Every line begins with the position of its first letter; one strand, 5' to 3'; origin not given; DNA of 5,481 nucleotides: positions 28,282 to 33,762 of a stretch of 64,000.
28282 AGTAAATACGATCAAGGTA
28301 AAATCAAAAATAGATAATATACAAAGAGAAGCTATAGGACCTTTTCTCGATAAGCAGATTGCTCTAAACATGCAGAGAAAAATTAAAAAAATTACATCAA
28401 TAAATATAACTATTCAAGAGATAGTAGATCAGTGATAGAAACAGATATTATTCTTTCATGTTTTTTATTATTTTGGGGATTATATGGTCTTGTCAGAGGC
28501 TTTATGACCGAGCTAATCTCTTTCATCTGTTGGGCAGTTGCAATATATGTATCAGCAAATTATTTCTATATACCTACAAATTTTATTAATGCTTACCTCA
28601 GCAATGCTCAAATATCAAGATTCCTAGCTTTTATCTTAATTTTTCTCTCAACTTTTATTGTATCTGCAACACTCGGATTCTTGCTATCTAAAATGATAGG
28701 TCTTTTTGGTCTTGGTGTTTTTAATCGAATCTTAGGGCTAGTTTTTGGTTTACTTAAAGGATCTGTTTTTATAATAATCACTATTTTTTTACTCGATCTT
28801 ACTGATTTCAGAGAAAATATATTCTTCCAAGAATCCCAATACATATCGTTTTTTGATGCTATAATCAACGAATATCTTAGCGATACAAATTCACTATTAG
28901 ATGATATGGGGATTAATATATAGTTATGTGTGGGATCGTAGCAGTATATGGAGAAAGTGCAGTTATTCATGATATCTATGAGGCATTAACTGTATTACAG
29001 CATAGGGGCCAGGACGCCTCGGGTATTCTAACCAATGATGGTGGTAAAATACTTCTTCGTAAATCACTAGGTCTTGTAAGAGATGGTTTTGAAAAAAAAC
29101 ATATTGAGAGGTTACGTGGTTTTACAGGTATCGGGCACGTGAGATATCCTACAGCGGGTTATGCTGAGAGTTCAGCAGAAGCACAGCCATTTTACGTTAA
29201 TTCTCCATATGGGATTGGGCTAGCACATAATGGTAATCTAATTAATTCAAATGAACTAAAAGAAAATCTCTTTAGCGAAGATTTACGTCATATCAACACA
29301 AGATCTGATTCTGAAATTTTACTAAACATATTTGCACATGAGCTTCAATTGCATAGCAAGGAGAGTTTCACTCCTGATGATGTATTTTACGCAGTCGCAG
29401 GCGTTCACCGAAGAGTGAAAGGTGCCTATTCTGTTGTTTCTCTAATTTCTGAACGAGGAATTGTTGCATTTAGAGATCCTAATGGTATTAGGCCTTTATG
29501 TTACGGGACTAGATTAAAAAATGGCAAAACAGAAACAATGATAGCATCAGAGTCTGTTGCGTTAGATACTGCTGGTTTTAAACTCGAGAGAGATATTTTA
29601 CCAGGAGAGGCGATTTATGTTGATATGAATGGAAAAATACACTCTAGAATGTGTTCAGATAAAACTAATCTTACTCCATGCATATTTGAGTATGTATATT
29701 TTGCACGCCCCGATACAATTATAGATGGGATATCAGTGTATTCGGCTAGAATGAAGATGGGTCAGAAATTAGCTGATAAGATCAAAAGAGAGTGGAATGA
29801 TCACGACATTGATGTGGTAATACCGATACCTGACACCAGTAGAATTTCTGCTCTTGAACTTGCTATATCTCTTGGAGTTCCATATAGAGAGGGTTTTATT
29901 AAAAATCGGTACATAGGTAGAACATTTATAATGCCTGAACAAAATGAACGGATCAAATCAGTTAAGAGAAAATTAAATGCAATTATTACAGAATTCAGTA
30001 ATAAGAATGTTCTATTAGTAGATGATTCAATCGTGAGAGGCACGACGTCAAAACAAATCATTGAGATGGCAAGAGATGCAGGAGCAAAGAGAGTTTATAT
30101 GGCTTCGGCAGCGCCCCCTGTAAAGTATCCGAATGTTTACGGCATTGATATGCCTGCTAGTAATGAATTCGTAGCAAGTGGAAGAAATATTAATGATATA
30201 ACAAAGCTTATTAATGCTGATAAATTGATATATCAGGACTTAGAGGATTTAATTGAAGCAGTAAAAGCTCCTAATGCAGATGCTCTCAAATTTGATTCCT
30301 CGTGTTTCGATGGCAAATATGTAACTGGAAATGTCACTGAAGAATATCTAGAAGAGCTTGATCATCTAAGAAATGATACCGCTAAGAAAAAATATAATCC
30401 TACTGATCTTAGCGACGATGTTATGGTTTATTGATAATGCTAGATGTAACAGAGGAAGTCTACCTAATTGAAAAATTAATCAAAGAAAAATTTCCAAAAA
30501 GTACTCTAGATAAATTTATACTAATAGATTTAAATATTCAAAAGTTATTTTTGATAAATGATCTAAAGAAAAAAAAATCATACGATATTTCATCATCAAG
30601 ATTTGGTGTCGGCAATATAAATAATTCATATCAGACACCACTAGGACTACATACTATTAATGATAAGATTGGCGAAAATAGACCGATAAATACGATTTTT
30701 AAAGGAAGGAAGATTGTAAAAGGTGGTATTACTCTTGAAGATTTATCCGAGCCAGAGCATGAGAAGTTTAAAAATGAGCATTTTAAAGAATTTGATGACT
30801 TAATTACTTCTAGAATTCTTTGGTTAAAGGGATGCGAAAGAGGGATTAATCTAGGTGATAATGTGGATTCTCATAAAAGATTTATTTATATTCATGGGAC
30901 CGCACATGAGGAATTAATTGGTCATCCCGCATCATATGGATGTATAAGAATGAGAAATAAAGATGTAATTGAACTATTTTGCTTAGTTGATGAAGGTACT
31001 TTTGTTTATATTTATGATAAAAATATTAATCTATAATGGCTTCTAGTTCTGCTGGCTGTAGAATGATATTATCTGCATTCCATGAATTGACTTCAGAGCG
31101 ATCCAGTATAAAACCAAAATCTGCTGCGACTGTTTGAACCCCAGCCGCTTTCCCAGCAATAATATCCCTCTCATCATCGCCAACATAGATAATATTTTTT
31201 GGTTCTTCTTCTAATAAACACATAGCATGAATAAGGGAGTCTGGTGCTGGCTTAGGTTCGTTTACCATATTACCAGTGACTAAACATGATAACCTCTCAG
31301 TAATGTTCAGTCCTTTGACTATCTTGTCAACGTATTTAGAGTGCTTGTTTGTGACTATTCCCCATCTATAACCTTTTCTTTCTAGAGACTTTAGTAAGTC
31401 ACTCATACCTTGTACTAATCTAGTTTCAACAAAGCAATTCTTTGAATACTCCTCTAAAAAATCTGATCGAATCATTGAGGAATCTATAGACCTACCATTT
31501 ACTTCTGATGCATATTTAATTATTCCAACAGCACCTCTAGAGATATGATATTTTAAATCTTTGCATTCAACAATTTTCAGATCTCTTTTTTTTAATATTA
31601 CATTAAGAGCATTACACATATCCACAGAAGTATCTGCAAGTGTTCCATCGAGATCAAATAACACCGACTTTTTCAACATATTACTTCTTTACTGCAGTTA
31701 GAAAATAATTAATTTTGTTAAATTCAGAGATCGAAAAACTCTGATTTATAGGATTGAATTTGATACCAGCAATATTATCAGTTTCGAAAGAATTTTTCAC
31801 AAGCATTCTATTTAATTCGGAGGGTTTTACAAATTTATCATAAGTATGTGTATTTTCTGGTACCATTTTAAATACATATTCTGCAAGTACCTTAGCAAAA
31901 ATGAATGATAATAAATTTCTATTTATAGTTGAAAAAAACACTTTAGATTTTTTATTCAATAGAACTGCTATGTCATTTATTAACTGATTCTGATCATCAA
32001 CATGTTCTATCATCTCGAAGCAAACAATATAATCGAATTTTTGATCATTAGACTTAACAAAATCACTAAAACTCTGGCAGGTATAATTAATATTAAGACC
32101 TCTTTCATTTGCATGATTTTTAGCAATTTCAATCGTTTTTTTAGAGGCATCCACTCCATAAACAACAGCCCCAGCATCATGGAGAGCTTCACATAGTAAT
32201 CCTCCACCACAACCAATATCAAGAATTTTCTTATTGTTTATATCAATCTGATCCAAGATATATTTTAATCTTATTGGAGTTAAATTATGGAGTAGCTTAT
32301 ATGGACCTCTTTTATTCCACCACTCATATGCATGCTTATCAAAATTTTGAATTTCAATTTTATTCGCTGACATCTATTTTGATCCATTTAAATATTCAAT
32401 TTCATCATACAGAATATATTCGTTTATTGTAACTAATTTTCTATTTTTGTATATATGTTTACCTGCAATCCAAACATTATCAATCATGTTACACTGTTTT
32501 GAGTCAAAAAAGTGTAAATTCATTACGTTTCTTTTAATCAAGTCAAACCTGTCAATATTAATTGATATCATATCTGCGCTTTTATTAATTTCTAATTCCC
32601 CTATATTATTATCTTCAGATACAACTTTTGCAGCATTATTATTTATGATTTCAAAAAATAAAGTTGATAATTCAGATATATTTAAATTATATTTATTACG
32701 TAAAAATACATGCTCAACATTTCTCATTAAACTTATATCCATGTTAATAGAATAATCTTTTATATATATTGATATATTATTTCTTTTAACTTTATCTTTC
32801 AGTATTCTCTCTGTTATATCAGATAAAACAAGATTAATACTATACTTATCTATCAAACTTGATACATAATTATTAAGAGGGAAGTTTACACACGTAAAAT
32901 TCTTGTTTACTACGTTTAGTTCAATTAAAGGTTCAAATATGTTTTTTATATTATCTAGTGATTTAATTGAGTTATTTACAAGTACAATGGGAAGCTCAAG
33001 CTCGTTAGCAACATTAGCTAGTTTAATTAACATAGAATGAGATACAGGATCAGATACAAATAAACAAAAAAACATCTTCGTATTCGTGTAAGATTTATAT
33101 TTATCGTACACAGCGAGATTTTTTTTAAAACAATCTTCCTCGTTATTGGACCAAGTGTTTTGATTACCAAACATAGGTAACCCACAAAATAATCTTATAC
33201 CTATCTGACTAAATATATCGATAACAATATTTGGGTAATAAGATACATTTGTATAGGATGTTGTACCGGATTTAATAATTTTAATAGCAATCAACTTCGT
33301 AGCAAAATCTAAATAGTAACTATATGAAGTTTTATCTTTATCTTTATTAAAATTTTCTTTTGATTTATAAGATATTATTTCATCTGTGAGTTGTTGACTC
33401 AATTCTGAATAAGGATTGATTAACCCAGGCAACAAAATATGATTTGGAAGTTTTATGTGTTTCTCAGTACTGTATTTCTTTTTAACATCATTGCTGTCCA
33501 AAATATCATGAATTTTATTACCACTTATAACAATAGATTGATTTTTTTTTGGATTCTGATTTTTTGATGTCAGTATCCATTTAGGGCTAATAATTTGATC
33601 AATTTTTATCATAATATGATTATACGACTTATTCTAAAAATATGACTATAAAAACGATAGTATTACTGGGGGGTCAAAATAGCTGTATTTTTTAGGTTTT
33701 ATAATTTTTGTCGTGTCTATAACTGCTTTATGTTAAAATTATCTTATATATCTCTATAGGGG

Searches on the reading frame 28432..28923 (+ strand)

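Call 105: search_protein_families(library=pfam, proteins=[window:28432-28923:+], max_evalue=0.00001)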
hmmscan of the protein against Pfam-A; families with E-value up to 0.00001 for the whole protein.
window:28432-28923:+ (163 aa): 1 family
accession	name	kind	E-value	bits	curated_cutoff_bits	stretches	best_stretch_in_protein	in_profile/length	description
PF02674.22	Colicin_V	-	2.1e-26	93.1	29.3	1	5-144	2-142/144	Colicin V production protein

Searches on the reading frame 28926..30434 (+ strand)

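Call 105: search_protein_families(library=pfam, proteins=[window:28926-30434:+], max_evalue=0.00001)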
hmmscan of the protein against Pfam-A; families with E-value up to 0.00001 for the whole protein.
window:28926-30434:+ (502 aa): 3 families
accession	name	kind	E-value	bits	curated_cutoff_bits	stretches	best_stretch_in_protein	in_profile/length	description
PF13522.11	GATase_6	-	8.1e-14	52.2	27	1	67-196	12-121/130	Glutamine amidotransferase domain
PF13537.11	GATase_7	-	7.1e-12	45.9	25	1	81-213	8-121/123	Glutamine amidotransferase domain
PF00156.33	Pribosyltran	-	5.6e-07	29.4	26.3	1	280-393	16-121/158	Phosphoribosyl transferase domain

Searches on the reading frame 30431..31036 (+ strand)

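Call 105: search_protein_families(library=pfam, proteins=[window:30431-31036:+], max_evalue=0.00001)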
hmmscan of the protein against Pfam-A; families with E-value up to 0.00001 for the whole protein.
window:30431-31036:+ (201 aa): 1 family
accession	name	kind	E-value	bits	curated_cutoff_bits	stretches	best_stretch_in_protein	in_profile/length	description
PF03734.19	YkuD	-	5.8e-18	66.3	23.4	1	28-194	2-146/146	L,D-transpeptidase catalytic domain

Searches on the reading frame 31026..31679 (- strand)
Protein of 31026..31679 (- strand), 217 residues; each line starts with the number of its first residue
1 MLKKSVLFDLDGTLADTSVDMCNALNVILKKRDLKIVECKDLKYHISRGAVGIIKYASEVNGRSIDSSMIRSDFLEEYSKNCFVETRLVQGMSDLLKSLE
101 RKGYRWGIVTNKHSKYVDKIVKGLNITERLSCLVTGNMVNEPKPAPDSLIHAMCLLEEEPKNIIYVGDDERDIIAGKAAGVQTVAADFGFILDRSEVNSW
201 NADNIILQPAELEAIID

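Call 105: search_protein_families(library=pfam, proteins=[window:31026-31679:-], max_evalue=0.00001)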
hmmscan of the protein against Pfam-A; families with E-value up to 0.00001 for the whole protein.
window:31026-31679:- (217 aa): 4 families
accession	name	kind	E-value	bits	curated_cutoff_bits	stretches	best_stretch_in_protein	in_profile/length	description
PF13419.12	HAD_2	-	5.7e-37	128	23.8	1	6-185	1-177/178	Haloacid dehalogenase-like hydrolase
PF00702.32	Hydrolase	-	1.1e-22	81.8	26.4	1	4-180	2-191/191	haloacid dehalogenase-like hydrolase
PF12710.13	HAD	-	6.5e-08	33.7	27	1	6-173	1-185/189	haloacid dehalogenase-like hydrolase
PF13242.12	Hydrolase_like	-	3.5e-06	27.3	22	1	143-186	4-48/75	HAD-hyrolase-like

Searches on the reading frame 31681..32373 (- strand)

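Call 105: search_protein_families(library=pfam, proteins=[window:31681-32373:-], max_evalue=0.00001)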
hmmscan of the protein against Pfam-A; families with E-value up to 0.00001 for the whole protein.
window:31681-32373:- (230 aa): 10 families
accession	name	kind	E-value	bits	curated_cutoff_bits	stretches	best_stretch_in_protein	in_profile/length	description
PF13489.12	Methyltransf_23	-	9e-23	81.2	27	1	44-197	20-160/164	Methyltransferase domain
PF08241.18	Methyltransf_11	-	2.1e-19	70.4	21.2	1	51-146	1-94/95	Methyltransferase domain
PF13649.12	Methyltransf_25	-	6.9e-19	68.8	27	1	50-140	1-94/97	Methyltransferase domain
PF13847.12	Methyltransf_31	-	1.9e-18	67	27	1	47-175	4-126/145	Methyltransferase domain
PF08242.18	Methyltransf_12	-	4.4e-14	53.4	30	1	51-141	1-94/98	Methyltransferase domain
PF02353.26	CMAS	-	1.9e-10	41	27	1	35-129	50-144/273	Mycolic acid cyclopropane synthetase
PF06325.19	PrmA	-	1e-09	38.8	22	1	32-159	148-270/296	Ribosomal protein L11 methyltransferase (PrmA)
PF05175.20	MTS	-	1.6e-07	31.5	23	1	42-118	26-104/170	Methyltransferase small domain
PF05219.18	DREV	-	1.9e-07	30.9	26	1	44-148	92-187/265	DREV methyltransferase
PF07021.18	MetW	-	2.1e-06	27.9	21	1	39-136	7-99/193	Methionine biosynthesis protein MetW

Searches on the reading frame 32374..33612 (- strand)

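Call 105: search_protein_families(library=pfam, proteins=[window:32374-33612:-], max_evalue=0.00001)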
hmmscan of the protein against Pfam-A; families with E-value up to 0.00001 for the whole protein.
window:32374-33612:- (412 aa): 1 family
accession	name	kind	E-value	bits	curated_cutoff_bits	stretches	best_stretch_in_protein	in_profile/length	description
PF01979.26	Amidohydro_1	-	2.9e-08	33.8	25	0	308-385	277-343/345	Amidohydrolase family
